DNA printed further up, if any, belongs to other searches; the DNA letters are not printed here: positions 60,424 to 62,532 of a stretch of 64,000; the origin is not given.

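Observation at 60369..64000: Tandem paralogous polytopic membrane-protein genes, each behind the same block-conserved ~200-nt leader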

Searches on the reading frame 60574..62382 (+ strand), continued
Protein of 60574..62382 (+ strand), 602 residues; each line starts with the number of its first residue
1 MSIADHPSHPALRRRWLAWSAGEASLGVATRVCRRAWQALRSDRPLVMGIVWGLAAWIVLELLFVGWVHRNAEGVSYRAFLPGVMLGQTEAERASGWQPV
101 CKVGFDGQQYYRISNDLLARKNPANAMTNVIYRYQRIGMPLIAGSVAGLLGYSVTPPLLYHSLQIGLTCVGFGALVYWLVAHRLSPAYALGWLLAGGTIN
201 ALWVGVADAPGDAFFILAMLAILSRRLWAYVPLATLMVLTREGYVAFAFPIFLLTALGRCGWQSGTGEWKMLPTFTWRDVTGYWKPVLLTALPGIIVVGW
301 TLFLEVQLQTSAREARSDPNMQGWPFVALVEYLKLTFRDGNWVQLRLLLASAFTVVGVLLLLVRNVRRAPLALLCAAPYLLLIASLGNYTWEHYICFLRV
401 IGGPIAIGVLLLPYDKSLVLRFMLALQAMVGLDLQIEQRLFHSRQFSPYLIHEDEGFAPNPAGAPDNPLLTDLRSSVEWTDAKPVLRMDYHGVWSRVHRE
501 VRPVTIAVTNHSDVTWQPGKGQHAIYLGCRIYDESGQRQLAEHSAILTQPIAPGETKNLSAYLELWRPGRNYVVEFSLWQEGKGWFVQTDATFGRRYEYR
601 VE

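Call 66: find_encoding_contigs(protein=P0001, flank=10000, max_places=2)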
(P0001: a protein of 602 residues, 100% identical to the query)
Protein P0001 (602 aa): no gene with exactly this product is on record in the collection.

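Call 67: find_encoding_contigs(protein=P0005, flank=6000, max_places=1)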
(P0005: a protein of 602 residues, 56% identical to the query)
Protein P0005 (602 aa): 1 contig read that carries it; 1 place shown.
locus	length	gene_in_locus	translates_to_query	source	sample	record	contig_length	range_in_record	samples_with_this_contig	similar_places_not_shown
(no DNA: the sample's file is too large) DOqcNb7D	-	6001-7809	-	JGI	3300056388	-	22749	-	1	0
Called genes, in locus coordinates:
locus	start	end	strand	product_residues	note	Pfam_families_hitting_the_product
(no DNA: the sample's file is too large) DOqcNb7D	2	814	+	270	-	PF00551:Formyl_trans_N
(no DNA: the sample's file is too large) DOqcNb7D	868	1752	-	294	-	PF00378:ECH_1, PF16113:ECH_2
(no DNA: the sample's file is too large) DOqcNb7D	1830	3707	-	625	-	PF13414:TPR_11, PF13424:TPR_12, PF13432:TPR_16, PF13424:TPR_12, PF13432:TPR_16, PF00515:TPR_1, PF07719:TPR_2, PF13414:TPR_11, +17 more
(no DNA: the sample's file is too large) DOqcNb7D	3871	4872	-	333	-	PF01699:Na_Ca_ex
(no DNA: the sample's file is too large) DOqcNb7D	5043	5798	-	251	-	PF00596:Aldolase_II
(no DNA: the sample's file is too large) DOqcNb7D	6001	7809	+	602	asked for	-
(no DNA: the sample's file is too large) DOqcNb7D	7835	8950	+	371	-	PF04138:GtrA_DPMS_TM, PF00834:Ribul_P_3_epim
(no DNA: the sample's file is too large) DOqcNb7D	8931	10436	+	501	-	PF00300:His_Phos_1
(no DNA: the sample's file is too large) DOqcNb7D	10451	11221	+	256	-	PF12804:NTP_transf_3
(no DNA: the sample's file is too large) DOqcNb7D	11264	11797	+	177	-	PF04138:GtrA_DPMS_TM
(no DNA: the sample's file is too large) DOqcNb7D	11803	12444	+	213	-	-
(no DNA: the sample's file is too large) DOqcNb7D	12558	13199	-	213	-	PF13563:2_5_RNA_ligase2, PF06299:DUF1045 (weak)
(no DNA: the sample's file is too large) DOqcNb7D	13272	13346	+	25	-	?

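Call 68: find_encoding_contigs(protein=P0011, flank=6000, max_places=1)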
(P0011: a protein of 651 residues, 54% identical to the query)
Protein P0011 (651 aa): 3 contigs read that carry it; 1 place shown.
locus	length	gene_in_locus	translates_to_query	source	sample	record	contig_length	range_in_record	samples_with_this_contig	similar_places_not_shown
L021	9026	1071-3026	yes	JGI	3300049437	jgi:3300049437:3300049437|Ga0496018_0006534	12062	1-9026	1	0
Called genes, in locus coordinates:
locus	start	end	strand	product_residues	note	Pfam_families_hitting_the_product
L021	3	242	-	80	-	?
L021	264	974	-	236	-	PF00596:Aldolase_II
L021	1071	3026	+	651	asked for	-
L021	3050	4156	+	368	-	PF04138:GtrA_DPMS_TM, PF00834:Ribul_P_3_epim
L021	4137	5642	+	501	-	PF00300:His_Phos_1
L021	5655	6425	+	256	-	PF12804:NTP_transf_3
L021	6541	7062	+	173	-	PF04138:GtrA_DPMS_TM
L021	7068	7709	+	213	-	-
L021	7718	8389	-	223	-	PF13563:2_5_RNA_ligase2, PF06299:DUF1045 (weak)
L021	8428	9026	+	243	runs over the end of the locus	PF00535:Glycos_transf_2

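Call 69: find_encoding_contigs(protein=P0003, flank=3000, max_places=1)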
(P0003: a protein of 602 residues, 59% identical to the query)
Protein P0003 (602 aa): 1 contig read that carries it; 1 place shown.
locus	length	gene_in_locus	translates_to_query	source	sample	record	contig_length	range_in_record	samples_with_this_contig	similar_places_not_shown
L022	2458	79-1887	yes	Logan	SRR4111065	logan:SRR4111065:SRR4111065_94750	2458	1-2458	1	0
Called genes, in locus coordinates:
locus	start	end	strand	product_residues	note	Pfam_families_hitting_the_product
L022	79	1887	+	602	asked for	-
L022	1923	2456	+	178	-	?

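Call 70: find_encoding_contigs(protein=P0009, flank=6000, max_places=1)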
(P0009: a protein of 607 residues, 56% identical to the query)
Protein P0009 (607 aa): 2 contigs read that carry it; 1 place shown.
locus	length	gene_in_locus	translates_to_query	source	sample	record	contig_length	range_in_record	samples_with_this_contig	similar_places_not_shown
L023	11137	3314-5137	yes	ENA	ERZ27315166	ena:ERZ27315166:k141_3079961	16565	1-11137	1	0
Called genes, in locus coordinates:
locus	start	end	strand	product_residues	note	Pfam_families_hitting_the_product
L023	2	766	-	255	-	?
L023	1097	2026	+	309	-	PF07963:N_methyl (weak), PF07596:SBP_bac_10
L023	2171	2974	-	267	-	PF00596:Aldolase_II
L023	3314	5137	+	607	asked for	-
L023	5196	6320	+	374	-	PF04138:GtrA_DPMS_TM, PF00834:Ribul_P_3_epim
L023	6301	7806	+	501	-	PF00300:His_Phos_1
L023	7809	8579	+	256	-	PF00483:NTP_transferase (weak), PF12804:NTP_transf_3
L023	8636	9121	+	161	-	PF04138:GtrA_DPMS_TM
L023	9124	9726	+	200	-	-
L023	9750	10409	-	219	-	PF13563:2_5_RNA_ligase2, PF06299:DUF1045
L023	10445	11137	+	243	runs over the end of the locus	PF00535:Glycos_transf_2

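Call 87: search_protein_families(library=pfam, proteins=[L001:17644-18288:+, L001:14792-16297:+], max_evalue=0.001)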
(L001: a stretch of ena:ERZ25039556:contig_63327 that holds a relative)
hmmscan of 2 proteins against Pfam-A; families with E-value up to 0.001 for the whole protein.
L001:17644-18288:+ (214 aa): 0 families

L001:14792-16297:+ (501 aa): 1 family
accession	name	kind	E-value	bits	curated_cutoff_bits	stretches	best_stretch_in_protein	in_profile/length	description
PF00300.27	His_Phos_1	-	2e-35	122.7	21.7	1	292-478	4-186/194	Histidine phosphatase superfamily (branch 1)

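Call 88: search_protein_representatives(alignment_id=A2)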
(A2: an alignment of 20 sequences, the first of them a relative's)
Query: 20 sequences, 602 profile positions. Proteins with E-value up to 0.001 (for the whole library): 1243; up to 1e-10: 320; up to 1e-30: 181. The best 150 are listed.
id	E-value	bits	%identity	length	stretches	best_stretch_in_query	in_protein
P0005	0.0e+00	1107.2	-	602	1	1-602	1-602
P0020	1.1e-234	796.6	-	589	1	4-602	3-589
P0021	1.8e-195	667.2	-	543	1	47-602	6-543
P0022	2.5e-162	557.7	-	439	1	223-561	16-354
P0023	1.7e-143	495.5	-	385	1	219-600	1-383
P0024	1.0e-136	473.1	-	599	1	29-601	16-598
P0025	3.6e-134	464.7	-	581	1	43-601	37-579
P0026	2.3e-130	452.1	-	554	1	40-601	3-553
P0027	1.0e-129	450.0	-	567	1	48-601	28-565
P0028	1.4e-123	429.7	-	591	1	29-602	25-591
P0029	3.0e-122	425.3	-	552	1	47-585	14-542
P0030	2.0e-121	422.6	-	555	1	44-601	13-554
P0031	1.1e-118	413.6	-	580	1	39-589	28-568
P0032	1.4e-117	409.9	-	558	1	42-601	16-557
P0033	4.2e-117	408.3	-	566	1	38-594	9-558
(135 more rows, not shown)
